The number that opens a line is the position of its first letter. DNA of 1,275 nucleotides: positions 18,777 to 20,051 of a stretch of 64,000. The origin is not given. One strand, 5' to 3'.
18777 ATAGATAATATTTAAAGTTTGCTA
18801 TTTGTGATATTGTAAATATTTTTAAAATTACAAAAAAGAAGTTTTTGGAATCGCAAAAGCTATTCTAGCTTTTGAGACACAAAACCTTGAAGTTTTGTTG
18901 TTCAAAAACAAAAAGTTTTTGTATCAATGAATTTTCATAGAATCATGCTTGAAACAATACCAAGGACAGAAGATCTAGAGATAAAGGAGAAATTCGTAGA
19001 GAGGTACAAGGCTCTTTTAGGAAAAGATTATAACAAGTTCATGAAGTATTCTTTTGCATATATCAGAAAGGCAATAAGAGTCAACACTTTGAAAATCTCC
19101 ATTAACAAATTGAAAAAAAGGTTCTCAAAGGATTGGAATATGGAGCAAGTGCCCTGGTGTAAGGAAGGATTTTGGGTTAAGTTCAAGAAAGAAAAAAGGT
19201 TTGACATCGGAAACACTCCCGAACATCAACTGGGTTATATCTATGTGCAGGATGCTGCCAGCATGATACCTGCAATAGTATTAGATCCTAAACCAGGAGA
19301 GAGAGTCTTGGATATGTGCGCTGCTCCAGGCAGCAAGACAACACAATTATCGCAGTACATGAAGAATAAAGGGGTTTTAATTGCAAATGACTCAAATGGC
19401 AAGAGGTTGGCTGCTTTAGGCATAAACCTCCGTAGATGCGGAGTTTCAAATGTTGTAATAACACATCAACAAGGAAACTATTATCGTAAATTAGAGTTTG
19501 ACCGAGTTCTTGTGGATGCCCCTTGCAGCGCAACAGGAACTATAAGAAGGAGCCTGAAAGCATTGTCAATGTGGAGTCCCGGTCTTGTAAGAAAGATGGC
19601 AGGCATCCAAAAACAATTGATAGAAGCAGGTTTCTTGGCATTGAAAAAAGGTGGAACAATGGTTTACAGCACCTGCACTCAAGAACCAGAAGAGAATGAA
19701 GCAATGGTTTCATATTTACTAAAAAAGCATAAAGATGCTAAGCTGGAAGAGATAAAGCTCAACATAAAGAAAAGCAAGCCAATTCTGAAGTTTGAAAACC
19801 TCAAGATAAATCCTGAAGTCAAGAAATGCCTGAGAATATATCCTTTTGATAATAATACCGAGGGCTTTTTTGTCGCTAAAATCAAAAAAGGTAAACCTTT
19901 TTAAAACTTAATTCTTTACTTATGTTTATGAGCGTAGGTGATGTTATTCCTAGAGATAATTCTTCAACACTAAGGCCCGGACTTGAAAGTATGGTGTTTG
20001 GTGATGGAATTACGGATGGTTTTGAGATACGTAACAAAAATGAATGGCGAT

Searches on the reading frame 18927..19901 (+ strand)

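Call 11: search_protein_families(library=pfam, proteins=[window:18927-19901:+], max_evalue=0.001)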
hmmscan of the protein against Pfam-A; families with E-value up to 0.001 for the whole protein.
window:18927-19901:+ (325 aa): 3 families
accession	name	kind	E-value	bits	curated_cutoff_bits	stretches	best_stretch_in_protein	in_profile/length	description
PF01189.24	Methyltr_RsmB-F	-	1.1e-55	188.9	27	1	116-320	1-199/199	16S rRNA methyltransferase RsmB/F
PF17125.10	Methyltr_RsmF_N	-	1.3e-22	80.4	34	1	21-110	3-86/86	N-terminal domain of 16S rRNA methyltransferase RsmF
PF01728.25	FtsJ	-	4.9e-06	27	24.1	1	122-269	20-157/181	FtsJ-like methyltransferase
